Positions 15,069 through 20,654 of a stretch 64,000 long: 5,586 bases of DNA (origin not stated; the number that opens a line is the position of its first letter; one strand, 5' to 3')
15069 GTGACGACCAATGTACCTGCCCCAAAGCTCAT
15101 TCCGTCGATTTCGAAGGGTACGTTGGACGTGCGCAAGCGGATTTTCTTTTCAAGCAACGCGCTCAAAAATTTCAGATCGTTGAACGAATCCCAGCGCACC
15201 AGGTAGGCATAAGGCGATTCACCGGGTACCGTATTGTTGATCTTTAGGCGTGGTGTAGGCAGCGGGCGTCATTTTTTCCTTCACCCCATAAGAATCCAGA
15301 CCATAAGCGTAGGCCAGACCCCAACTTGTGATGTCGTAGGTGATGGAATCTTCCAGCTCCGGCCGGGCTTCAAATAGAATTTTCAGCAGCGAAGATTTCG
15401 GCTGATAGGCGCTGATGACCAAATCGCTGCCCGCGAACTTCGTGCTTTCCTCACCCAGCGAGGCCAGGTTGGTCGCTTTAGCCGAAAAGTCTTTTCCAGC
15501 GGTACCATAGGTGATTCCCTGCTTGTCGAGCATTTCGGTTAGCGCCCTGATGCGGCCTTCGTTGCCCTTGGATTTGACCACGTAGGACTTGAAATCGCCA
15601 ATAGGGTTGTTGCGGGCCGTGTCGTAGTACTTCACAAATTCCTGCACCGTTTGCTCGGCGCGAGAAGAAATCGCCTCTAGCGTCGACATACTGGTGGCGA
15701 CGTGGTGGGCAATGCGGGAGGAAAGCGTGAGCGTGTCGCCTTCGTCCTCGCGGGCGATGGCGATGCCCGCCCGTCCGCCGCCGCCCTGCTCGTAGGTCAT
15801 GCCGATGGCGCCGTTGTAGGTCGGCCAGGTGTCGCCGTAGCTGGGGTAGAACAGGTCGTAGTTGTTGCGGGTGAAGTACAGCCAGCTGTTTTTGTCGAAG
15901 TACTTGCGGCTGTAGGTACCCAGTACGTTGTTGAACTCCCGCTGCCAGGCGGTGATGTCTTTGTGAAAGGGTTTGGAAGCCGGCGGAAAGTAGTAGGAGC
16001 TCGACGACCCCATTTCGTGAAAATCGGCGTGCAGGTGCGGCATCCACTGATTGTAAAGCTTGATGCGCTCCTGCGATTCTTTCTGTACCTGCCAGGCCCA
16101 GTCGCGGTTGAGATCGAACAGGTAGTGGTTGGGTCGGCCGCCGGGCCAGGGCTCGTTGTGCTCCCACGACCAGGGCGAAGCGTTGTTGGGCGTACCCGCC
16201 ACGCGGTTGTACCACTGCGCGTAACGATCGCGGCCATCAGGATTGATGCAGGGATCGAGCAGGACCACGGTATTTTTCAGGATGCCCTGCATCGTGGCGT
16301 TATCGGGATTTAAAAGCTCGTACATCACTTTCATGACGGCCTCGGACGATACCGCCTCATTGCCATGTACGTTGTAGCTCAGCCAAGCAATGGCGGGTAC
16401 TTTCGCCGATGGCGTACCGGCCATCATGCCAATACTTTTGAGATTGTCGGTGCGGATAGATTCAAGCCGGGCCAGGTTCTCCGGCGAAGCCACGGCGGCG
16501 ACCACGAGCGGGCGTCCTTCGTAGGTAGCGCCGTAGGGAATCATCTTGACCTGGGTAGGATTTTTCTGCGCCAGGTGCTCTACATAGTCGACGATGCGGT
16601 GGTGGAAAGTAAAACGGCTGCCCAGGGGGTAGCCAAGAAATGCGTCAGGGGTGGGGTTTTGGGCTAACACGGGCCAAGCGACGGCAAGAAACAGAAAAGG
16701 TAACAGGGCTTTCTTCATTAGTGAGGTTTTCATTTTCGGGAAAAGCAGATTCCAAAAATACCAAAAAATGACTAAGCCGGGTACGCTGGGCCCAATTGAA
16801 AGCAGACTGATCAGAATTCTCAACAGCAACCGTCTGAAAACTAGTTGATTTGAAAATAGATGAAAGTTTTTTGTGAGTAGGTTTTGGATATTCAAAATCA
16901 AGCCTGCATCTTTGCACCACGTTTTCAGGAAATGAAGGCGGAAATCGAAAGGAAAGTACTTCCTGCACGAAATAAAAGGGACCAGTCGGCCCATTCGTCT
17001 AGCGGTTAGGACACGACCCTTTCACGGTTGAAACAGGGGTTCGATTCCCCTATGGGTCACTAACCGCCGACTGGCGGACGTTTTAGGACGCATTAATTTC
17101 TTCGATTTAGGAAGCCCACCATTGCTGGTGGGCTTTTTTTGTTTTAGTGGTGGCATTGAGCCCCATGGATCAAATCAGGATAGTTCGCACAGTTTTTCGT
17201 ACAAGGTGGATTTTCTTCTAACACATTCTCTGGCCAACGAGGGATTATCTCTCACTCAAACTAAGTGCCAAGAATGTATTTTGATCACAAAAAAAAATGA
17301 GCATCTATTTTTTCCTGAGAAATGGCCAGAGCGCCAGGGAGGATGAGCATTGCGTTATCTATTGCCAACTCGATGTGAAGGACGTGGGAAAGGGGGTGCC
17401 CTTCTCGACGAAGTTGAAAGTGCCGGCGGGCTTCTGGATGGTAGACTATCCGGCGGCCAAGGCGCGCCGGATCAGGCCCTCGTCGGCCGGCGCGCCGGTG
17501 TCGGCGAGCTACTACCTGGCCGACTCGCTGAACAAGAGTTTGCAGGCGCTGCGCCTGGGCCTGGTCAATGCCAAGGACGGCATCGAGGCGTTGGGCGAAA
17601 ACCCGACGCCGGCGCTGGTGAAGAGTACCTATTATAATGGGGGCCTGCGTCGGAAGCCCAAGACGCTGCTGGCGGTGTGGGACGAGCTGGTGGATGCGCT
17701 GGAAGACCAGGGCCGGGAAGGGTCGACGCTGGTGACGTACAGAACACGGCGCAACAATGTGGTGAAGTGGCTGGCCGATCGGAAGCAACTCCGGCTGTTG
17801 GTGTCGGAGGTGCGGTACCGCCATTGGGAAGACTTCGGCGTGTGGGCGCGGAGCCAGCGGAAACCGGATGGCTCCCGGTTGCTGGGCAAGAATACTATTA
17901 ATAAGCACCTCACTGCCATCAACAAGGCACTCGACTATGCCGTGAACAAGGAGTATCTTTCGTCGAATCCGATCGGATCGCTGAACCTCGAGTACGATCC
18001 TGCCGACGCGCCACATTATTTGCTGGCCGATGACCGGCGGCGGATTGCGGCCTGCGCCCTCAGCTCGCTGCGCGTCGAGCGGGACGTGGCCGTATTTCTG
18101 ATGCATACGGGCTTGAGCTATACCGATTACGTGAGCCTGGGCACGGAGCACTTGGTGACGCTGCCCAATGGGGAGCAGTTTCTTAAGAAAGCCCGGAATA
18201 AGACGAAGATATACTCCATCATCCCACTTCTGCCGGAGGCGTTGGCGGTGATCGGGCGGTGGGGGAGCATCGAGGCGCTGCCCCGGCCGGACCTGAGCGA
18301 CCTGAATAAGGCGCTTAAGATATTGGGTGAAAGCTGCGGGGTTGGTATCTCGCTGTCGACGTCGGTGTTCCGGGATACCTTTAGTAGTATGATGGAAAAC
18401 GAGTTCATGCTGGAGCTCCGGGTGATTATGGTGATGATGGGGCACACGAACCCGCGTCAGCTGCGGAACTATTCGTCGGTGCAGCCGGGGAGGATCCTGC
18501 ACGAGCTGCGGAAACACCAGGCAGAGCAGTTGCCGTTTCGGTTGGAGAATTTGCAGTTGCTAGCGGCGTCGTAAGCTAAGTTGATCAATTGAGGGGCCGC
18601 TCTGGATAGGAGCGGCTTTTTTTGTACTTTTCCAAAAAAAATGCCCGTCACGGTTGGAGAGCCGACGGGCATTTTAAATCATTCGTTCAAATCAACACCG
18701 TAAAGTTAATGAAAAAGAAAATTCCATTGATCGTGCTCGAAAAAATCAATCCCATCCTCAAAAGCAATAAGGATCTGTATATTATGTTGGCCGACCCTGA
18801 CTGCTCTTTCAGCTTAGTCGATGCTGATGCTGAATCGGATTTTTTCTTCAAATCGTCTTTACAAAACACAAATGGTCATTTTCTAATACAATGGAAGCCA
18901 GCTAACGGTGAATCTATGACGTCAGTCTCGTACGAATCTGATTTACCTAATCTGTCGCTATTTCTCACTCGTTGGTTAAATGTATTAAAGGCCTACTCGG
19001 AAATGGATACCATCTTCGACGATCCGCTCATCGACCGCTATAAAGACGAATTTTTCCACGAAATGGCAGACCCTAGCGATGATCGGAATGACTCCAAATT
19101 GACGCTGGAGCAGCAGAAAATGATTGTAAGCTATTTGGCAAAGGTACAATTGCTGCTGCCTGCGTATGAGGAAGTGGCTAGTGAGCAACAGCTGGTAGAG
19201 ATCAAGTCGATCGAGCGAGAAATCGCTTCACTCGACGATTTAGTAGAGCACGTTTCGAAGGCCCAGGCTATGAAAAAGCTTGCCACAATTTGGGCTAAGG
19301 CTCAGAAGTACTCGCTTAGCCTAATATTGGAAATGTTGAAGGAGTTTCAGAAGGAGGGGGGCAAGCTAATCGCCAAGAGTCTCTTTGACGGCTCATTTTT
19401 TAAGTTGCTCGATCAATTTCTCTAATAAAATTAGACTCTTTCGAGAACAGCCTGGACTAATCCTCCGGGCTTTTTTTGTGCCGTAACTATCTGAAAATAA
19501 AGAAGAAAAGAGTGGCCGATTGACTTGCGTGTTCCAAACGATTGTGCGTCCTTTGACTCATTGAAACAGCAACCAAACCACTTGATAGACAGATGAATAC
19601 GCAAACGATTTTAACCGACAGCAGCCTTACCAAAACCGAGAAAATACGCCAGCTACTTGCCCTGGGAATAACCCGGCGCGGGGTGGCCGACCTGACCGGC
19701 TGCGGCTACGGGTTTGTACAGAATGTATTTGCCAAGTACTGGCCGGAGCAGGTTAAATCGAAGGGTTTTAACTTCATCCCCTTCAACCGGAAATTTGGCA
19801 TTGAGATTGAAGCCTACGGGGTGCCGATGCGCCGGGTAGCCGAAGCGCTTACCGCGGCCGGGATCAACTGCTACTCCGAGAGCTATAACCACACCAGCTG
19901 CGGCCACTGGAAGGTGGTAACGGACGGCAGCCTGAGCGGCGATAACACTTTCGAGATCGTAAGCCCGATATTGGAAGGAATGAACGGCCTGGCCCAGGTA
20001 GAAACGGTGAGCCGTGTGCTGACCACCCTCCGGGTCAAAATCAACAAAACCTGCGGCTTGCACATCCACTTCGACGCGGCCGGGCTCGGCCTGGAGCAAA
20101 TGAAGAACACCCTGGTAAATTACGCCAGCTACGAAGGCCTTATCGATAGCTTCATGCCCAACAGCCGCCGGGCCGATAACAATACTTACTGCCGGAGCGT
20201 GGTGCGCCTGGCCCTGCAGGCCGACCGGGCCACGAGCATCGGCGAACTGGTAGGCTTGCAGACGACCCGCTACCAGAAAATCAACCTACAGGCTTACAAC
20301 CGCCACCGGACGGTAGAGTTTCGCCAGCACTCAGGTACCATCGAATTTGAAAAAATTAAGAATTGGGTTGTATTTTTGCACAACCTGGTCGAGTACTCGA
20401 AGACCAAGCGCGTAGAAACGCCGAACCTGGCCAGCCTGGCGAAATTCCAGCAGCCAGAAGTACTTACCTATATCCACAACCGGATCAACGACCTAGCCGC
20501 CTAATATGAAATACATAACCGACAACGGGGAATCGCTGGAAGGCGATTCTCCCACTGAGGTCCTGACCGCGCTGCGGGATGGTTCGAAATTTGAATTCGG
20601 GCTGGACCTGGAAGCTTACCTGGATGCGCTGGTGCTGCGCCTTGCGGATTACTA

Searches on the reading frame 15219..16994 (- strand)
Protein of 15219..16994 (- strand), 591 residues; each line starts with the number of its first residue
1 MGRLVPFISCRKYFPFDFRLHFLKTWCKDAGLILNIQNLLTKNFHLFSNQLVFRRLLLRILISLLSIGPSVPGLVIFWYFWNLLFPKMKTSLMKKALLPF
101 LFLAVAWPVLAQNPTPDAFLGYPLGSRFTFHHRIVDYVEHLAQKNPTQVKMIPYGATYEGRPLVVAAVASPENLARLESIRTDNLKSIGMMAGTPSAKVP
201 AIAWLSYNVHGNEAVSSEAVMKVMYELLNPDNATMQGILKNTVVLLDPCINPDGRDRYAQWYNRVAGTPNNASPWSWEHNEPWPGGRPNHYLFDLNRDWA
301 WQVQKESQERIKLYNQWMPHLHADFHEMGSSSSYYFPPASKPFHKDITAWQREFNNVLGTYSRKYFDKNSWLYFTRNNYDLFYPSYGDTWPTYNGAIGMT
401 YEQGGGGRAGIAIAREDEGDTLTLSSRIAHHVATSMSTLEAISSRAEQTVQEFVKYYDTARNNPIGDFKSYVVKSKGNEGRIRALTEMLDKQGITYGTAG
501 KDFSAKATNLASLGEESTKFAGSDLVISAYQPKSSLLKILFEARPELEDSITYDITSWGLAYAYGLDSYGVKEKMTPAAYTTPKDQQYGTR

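Call 33: search_protein_families(library=pfam, proteins=[window:15219-16994:-], max_evalue=0.001)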
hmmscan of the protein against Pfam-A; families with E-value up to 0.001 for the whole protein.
window:15219-16994:- (591 aa): 1 family
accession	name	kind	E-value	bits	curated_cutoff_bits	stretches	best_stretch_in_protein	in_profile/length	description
PF00246.29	Peptidase_M14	-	9e-22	78.4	21.6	1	134-308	1-142/286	Zinc carboxypeptidase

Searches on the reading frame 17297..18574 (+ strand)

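Call 33: search_protein_families(library=pfam, proteins=[window:17297-18574:+], max_evalue=0.001)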
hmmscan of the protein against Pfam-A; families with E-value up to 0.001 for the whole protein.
window:17297-18574:+ (425 aa): 2 families
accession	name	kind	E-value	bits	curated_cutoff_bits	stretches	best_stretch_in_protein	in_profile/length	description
PF13102.12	Phage_int_SAM_5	-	8.9e-08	32.8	22.3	1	123-225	1-92/98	Phage integrase SAM-like domain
PF00589.27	Phage_integrase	-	7.8e-05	23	27.1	1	266-396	29-169/172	Phage integrase family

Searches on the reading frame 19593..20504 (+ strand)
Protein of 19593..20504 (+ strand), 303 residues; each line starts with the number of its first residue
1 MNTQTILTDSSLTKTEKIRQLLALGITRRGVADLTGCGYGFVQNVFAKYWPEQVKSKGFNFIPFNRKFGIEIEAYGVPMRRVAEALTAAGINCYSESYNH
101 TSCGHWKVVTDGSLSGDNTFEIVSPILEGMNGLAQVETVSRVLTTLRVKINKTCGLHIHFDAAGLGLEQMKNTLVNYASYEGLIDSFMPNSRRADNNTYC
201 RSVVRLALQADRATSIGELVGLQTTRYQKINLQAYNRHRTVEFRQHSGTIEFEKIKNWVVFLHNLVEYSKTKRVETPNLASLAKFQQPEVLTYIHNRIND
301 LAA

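Call 90: search_protein_families(library=pfam, proteins=[window:19593-20504:+], max_evalue=0.01)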
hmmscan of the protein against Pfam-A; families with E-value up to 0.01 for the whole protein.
window:19593-20504:+ (303 aa): 1 family
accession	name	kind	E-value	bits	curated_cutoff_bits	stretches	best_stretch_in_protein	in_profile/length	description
PF12224.13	Amidoligase_2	-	1.3e-40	140.3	22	1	65-265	2-244/245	Putative amidoligase enzyme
